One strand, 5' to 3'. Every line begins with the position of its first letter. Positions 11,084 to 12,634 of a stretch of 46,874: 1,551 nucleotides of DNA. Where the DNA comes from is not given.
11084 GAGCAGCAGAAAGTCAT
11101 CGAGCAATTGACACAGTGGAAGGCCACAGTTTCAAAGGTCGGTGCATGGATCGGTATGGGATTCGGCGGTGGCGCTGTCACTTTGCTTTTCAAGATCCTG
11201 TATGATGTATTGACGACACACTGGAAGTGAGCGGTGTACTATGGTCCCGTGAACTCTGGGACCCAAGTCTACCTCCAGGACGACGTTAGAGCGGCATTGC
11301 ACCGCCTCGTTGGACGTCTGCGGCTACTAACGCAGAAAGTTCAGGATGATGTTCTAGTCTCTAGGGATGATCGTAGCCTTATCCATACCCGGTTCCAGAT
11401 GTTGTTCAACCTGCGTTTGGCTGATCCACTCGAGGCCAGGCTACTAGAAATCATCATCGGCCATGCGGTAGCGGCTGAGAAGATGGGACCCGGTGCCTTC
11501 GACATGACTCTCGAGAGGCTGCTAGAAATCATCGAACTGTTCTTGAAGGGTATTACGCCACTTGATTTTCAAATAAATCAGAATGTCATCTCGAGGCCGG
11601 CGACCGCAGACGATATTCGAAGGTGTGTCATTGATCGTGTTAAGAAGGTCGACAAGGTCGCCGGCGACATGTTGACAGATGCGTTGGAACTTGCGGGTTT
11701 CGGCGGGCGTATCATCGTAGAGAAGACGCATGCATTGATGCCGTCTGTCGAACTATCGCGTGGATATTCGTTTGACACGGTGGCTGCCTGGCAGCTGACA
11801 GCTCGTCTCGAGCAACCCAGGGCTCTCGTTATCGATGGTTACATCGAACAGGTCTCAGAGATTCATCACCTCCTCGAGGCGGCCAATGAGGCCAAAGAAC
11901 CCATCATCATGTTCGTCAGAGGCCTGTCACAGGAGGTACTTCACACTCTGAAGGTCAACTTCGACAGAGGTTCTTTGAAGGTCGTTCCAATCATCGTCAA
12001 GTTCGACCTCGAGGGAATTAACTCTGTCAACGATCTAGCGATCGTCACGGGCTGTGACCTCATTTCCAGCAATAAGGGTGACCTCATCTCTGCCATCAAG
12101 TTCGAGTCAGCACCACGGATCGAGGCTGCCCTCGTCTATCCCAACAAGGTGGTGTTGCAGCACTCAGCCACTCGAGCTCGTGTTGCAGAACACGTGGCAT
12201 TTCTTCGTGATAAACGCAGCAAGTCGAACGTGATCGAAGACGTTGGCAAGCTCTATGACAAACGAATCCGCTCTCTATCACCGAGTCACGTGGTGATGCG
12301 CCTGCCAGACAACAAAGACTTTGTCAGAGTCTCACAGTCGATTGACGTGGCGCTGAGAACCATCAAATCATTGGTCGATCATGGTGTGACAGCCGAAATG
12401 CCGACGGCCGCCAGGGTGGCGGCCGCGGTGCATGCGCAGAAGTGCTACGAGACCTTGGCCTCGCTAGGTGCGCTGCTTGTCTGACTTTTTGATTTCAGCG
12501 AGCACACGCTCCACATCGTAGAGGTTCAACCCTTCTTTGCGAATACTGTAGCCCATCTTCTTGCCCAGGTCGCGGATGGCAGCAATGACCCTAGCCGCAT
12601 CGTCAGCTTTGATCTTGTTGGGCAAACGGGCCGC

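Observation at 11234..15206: Truncated, probably ATPase-dead GroEL-like chaperonin next to a ClpP-like protease in a block of unknown genes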

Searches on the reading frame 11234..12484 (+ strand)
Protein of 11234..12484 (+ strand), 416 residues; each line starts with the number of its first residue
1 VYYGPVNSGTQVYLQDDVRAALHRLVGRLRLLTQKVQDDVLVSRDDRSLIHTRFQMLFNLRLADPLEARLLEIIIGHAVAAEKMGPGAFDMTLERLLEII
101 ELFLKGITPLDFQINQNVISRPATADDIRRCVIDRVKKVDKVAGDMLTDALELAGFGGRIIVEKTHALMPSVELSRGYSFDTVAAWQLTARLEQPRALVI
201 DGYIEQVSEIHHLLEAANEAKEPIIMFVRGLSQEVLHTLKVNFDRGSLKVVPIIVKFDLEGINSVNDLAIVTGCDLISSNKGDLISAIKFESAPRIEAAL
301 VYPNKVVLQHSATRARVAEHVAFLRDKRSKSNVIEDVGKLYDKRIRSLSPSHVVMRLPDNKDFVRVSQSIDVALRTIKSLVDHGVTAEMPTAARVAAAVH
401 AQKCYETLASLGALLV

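Call 3: search_protein_families(library=pfam, proteins=[window:11234-12484:+], max_evalue=1)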
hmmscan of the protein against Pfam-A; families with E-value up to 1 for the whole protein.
window:11234-12484:+ (416 aa): 0 families

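Call 4: search_protein_families(library=phrogs, proteins=[window:11234-12484:+], max_evalue=0.1)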
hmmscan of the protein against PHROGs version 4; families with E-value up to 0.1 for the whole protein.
window:11234-12484:+ (416 aa): 1 family
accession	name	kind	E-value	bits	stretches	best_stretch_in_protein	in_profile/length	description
phrog_5725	-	other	5.2e-15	56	1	140-354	156-388/540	chaperonin groEL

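Call 6: search_dna_similar(query=window:11234-12484:+, collection=phages, mode=protein, max_rows=40, max_evalue=0.01)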
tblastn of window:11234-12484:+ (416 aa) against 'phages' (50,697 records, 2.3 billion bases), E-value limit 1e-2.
Records with a match: 6; places in all: 6; records where one place covers at least 80% of the query: 0.
Best place of each record, by identity: <60% 6.
By first word of the organism name: Vibrio 3; Acinetobacter 2; Staphylococcus 1.
By host as written in the record: - 2; Vibrio cyclitrophicus 1; Staphylococcus aureus 1; Vibrio sp. sp. F13 1; Vibrio splendidus 1.
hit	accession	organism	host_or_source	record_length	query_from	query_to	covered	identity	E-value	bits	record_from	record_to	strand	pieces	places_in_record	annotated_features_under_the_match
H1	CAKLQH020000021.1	Acinetobacter phage MD-2021a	not known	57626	106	387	68%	25.9%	3e-9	65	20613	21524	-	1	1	groL: chaperonin Cpn60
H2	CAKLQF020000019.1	Acinetobacter phage MD-2021a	not known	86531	106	387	68%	25.9%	3e-9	65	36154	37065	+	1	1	groL: chaperonin Cpn60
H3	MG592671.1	Vibrio phage 2.275.O._10N.286.54.E11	Vibrio cyclitrophicus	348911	140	387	60%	24.4%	2e-9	66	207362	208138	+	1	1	HSP60 family chaperonin GroEL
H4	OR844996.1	Staphylococcus phage SA 1306 Kay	Staphylococcus aureus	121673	136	282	35%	26.3%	3e-5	52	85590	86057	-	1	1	record has no annotation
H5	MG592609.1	Vibrio phage 1.244.A._10N.261.54.C3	Vibrio sp. sp. F13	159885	140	282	34%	26.5%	2e-3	46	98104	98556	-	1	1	TCP-1/cpn60 chaperonin family protein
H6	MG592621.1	Vibrio phage 1.255.O._10N.286.45.F1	Vibrio splendidus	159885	140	282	34%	26.5%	2e-3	46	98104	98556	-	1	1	TCP-1/cpn60 chaperonin family protein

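Call 7: find_homologous_proteins(query=window:11234-12484:+, max_evalue=0.001)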
Query window:11234-12484:+ (416 aa): 160 proteins with E <= 0.001 among 8000 candidates; the best 120 are listed.
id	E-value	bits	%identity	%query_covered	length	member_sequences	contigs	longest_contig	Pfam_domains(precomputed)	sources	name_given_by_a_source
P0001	1.4e-227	773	100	87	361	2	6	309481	-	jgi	jgi:hypothetical protein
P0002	1.4e-146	507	57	98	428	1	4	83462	-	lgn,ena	-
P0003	1.5e-145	503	58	100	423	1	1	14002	-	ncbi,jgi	jgi:chaperonin GroEL (HSP60 family)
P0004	4.3e-144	499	56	98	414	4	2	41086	-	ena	-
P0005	2.2e-143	496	55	97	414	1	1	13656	-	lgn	-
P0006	3.4e-143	496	56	98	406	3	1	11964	-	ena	-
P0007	3.5e-141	489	55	98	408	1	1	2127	-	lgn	-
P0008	3.2e-139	482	54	98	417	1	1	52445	-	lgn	-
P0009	4.6e-138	479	55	98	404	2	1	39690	-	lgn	-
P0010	2.2e-134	467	52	97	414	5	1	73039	-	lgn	-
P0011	9.0e-134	465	52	95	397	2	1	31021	-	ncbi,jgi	jgi:hypothetical protein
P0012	2.3e-128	447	52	98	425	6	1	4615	-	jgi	jgi:chaperonin GroEL (HSP60 family)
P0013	3.7e-127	443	52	97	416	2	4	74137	-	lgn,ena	-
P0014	4.8e-126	439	51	97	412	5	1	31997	-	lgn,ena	-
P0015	3.6e-125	436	50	96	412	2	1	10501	-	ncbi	-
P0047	1.3e-108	382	48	97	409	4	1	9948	-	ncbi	-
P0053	1.2e-107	379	49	96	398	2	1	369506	-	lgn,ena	-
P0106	9.6e-95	336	48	98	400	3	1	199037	-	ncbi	-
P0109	2.4e-94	335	39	98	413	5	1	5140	-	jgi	jgi:hypothetical protein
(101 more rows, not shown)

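Call 8: search_solved_structures(query=window:11234-12484:+, max_evalue=1, show_alignments=2)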
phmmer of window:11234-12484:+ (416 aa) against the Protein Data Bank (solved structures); distinct sequences matched with E-value up to 1: 66 (the best 60 are shown).
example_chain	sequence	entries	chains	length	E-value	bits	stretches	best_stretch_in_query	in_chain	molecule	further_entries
1sjp_A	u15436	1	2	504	6.1e-11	45.4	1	136-388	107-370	60 kDa chaperonin 2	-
3rtk_A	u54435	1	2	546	6.4e-11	45.3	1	136-388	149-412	60 kDa chaperonin 2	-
5da8_A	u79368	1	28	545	3e-10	43.1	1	140-388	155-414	60 kDa chaperonin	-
9c0d_A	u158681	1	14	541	3.4e-10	42.9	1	140-392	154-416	Chaperonin GroEL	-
1iok_A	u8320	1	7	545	1.6e-09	40.7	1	141-387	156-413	CHAPERONIN 60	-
5cdj_A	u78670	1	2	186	4.6e-09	39.2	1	172-349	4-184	RuBisCO large subunit-binding protein subunit alpha, chloroplastic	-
4v43_A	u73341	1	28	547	7.8e-09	38.5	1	138-392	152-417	GROEL PROTEIN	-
9rwr_A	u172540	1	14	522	7.8e-09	38.4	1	139-385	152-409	Ancestral Fibrobacteres-Chlorobi-Bacteroidetes Group Chaperonin (AFCB)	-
3wvl_A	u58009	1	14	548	8.1e-09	38.4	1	138-392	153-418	60 kDa chaperonin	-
4aaq_A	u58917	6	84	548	8.2e-09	38.4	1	138-392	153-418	60 KDA CHAPERONIN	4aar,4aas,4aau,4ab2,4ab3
6kfv_A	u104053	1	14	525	1.1e-08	38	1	118-386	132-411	60 kDa chaperonin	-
5cdi_A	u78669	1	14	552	1.2e-08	37.9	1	144-386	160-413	Chaperonin 60B1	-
4ki8_A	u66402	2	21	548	1.7e-08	37.3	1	138-392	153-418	GroEL protein | 60 kDa chaperonin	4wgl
2yey_A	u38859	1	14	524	1.7e-08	37.3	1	138-392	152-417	60 KDA CHAPERONIN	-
1pcq_A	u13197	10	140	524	1.7e-08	37.3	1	138-392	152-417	groEL protein | 60 KDA CHAPERONIN | Chaperonin GroEL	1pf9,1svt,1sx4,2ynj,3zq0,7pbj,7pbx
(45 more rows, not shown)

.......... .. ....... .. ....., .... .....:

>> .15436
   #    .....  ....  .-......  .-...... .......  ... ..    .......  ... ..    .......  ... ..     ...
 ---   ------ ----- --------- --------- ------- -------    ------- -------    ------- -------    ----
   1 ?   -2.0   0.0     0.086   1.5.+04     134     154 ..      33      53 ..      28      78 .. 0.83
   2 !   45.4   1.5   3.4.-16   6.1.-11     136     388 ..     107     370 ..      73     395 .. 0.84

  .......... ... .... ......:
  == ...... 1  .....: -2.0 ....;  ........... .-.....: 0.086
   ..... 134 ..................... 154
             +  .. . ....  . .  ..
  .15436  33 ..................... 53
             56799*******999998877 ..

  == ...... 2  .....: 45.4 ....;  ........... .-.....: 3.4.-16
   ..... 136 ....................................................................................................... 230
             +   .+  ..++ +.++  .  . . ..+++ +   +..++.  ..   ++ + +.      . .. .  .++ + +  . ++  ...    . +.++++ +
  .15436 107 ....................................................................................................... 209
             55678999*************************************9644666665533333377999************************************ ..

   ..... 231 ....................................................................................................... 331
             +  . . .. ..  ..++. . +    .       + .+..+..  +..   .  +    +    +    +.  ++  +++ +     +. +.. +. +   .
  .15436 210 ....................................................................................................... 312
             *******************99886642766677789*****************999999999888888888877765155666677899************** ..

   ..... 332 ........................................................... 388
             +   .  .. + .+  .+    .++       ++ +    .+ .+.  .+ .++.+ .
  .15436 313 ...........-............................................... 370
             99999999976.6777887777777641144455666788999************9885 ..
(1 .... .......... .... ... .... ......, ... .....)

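Call 19: find_encoding_contigs(protein=P0001, flank=10000, max_places=3)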
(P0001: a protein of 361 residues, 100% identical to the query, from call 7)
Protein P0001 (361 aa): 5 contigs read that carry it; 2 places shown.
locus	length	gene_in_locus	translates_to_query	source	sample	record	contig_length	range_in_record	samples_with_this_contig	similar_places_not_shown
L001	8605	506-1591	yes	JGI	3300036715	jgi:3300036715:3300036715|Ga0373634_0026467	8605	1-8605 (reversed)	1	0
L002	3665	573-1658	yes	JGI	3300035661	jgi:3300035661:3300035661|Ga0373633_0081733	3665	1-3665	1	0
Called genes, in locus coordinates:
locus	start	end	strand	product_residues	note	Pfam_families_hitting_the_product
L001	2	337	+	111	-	?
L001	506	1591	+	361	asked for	-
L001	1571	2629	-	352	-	-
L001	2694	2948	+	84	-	-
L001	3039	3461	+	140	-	-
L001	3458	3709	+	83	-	-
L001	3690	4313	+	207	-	PF00574:CLP_protease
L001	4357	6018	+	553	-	PF04851:ResIII, PF13307:Helicase_C_2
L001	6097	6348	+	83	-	PF07432:Hc1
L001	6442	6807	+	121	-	-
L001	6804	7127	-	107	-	PF04545:Sigma70_r4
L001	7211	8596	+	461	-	PF13638:PIN_4, PF13604:AAA_30 (faint), PF13245:AAA_19 (faint), PF02562:PhoH, PF13401:AAA_22 (weak)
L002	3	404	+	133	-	?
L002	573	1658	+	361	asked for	-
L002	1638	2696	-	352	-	-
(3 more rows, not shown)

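Call 20: find_encoding_contigs(protein=P0053, flank=8000, max_places=2)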
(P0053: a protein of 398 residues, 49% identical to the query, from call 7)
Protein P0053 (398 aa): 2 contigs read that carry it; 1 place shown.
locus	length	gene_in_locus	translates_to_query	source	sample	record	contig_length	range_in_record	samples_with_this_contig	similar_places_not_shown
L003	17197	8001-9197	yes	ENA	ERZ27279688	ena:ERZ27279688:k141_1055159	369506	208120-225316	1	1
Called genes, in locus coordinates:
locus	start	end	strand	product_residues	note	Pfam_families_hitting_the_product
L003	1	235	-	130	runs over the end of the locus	-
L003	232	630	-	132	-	-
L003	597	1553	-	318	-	-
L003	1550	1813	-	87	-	PF01583:APS_kinase (weak), PF08433:KTI12 (weak)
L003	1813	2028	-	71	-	PF07068:Gp23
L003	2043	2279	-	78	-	PF26761:Acb5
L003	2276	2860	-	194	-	-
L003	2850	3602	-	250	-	PF00535:Glycos_transf_2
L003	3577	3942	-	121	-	-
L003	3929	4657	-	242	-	PF01596:Methyltransf_3 (faint), PF13578:Methyltransf_24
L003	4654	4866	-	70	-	-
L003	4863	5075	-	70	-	-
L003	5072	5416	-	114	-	PF24963:DUF7768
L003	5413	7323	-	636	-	PF00535:Glycos_transf_2 (weak)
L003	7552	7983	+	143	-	-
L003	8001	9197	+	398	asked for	-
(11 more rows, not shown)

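Call 23: find_encoding_contigs(protein=P0109, flank=8000, max_places=2)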
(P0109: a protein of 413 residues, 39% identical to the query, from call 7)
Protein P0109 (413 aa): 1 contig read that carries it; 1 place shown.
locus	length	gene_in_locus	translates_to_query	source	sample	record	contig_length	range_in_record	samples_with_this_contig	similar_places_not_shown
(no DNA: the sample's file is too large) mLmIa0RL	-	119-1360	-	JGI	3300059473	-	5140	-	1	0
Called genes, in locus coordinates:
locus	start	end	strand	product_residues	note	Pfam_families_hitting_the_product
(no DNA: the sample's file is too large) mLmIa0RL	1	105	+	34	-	?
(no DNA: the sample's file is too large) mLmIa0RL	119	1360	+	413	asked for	-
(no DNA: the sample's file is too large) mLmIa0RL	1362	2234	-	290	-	-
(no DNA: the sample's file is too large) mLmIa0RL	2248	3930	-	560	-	-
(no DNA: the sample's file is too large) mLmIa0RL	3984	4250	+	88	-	-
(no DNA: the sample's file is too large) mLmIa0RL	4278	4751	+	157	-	-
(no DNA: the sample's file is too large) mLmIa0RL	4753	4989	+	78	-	-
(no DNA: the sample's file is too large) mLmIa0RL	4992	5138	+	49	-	?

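Call 24: find_encoding_contigs(protein=P0106, flank=8000, max_places=2)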
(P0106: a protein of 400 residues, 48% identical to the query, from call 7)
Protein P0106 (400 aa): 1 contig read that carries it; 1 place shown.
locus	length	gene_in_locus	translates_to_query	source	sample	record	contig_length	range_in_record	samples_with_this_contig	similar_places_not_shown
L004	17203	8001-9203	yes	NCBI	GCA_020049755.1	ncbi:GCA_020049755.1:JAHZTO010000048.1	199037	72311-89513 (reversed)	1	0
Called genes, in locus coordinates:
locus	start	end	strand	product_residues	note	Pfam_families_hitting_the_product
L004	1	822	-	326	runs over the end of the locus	PF00534:Glycos_transf_1, PF13692:Glyco_trans_1_4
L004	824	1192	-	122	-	-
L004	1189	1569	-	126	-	-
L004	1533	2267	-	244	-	-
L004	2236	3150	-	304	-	-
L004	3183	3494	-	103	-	PF26761:Acb5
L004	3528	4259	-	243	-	PF00535:Glycos_transf_2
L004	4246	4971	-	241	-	PF13578:Methyltransf_24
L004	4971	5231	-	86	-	-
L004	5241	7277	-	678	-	-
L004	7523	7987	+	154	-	-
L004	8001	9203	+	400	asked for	-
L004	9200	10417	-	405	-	-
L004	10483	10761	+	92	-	-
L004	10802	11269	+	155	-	-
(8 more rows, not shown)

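Call 25: predict_structure(alignment_id=A1)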
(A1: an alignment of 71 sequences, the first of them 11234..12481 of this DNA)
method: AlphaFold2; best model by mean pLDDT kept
length: 416 residues; sequences in the alignment: 71
mean_pLDDT: 92.3   pTM: 0.80
mean pLDDT of the five models: 92.3, 91.0, 90.5, 90.1, 90.0
residues with pLDDT >= 90: 351; 70-90: 48; 50-70: 12; < 50: 5
segments of 3 or more residues with pLDDT < 50: 1-5
pLDDT, mean of each block of 10 residues (from residue 1): 52 95 97 91 89 91 96 97 95 95 86 69 95 95 97 89 94 92 95 98 97 97 98 98 96 96 97 95 92 97 94 96 93 80 91 93 92 95 91 95 95 90
secondary structure, 60 per line:
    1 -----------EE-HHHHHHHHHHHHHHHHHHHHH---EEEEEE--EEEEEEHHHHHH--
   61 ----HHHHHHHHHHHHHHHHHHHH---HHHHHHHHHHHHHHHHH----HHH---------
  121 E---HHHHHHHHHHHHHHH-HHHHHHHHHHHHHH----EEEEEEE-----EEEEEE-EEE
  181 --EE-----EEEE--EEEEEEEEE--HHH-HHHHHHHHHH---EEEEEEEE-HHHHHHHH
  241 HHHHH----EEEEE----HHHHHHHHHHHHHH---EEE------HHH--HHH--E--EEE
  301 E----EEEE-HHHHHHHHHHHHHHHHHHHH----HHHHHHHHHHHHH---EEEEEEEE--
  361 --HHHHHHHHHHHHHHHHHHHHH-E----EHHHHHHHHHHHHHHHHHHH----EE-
elements in order: H15-35 E39-44 E47-52 H53-58 H65-84 H88-104 H125-139 H141-154 E159-165 E171-176 E178-180 E190-193 E196-204 H211-220 E224-231 H233-245 E250-254 H259-272 E276-278 E298-301 E306-309 H311-330 H335-347 E351-358 H363-383 H391-409

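Call 28: fold_search(model_id=the predicted structure, library=pdb)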
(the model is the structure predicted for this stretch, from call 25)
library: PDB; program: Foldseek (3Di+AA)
matches with E <= 10: 824; with E <= 0.001: 286
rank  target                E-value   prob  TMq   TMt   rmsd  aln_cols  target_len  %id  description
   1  2eu1_A                9.2e-27  1.00  0.50  0.42   9.9       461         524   18  Crystal structure of the chaperonin GroEL-E461K (released 2006-08-29)
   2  9c0d_A                3.1e-26  1.00  0.55  0.46   8.3       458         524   18  E.Faecium GroEL (released 2024-08-07)
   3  1kp8_A                4.1e-26  1.00  0.52  0.44   9.6       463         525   18  Structural Basis for GroEL-assisted Protein Folding from the Crystal Structure of (GroEL-KMgATP)14 at 2.0 A Resolution (released 2003-03-25)
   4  1mnf_A                5.1e-26  1.00  0.52  0.44   9.7       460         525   18  Domain motions in GroEL upon binding of an oligopeptide (released 2003-10-07)
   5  2yey_A                1.1e-25  1.00  0.51  0.43   9.8       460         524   18  Crystal structure of the allosteric-defective chaperonin GroEL E434K mutant (released 2011-05-18)
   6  5opw_A                1.2e-25  1.00  0.51  0.43   9.5       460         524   18  Crystal structure of the GroEL mutant A109C (released 2018-01-10)
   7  6kfv_A                1.3e-25  1.00  0.52  0.43   9.8       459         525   18  GroEL from Xanthomonas oryzae pv. oryzae (released 2020-07-08)
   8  1ss8_A                2.3e-25  1.00  0.51  0.43   9.3       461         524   18  GroEL (released 2005-03-01)
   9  1sx3_A                2.6e-25  1.00  0.56  0.48   7.8       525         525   15  GroEL14-(ATPgammaS)14 (released 2005-03-01)
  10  4v43_1                4.0e-25  1.00  0.50  0.42   9.9       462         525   18  Structural and mechanistic basis for allostery in the bacterial chaperonin GroEL (released 2014-07-09)
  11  1oel_A                4.5e-25  1.00  0.51  0.43   9.4       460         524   18  CONFORMATIONAL VARIABILITY IN THE REFINED STRUCTURE OF THE CHAPERONIN GROEL AT 2.8 ANGSTROM RESOLUTION (released 1996-04-03)
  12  4wsc_A                5.9e-25  1.00  0.53  0.46   8.4       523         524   16  Crystal structure of a GroELK105A mutant (released 2015-11-11)
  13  4ki8_A                1.0e-24  1.00  0.59  0.49   8.0       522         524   16  Crystal structure of a GroEL-ADP complex in the relaxed allosteric state (released 2013-07-17)
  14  7v9r_G                1.8e-24  1.00  0.53  0.45   8.6       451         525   16  Crystal Structure of the heptameric EcHsp60 (released 2022-08-31)
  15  8wu4_A                1.8e-24  1.00  0.52  0.44   9.7       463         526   17  Cryo-EM structure of native H. thermoluteolus TH-1 GroEL (released 2024-03-27)
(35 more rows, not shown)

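Call 32: search_protein_representatives(alignment_id=A1)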
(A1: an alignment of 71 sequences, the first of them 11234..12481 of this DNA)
Query: 71 sequences, 411 profile positions. Proteins with E-value up to 0.001 (for the whole library): 3592; up to 1e-10: 1360; up to 1e-30: 655. The best 150 are listed.
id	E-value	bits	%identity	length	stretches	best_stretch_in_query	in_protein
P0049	7.1e-159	545.4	-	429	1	1-410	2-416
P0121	1.2e-156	538.1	-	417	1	32-409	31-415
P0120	2.8e-154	530.3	-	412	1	2-410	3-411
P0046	7.8e-154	528.8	-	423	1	2-410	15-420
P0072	1.9e-151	520.9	-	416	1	2-410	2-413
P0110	2.4e-151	520.6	-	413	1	2-410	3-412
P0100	3.6e-150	516.8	-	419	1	2-410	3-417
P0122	8.1e-150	515.6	-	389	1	24-410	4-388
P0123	3.0e-149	513.7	-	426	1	2-410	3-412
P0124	5.7e-144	496.3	-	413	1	2-410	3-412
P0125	7.0e-142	489.5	-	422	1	2-410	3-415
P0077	7.8e-142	489.3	-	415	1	4-409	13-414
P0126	5.0e-141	486.6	-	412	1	2-409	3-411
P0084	1.7e-140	484.9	-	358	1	46-409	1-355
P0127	7.4e-140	482.8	-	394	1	8-409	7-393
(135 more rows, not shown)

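Call 33: list_cluster_members(proteins=[P0003, P0011, P0015, P0047, P0106])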
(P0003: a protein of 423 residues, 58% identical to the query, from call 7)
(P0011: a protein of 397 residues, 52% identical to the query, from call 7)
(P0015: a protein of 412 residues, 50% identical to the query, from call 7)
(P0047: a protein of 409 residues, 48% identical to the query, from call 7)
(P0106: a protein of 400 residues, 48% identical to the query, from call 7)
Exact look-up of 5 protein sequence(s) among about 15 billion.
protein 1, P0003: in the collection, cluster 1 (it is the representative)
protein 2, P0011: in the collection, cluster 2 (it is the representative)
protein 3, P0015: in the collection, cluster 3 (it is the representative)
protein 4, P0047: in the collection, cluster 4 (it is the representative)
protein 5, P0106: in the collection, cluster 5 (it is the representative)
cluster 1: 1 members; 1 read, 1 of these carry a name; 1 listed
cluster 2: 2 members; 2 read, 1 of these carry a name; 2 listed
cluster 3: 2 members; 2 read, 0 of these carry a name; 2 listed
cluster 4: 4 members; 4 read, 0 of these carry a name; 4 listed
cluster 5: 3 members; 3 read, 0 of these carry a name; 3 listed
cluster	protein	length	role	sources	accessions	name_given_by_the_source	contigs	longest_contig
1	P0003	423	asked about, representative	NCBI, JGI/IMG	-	chaperonin GroEL (HSP60 family)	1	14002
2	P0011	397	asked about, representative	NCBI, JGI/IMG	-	hypothetical protein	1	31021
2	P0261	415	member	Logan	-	-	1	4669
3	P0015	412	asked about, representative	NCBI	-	-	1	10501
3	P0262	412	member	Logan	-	-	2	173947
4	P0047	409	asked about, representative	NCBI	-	-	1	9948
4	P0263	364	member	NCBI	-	-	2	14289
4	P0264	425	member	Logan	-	-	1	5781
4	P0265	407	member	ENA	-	-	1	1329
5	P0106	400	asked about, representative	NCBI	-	-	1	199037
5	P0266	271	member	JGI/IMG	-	-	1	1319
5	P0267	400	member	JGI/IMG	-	-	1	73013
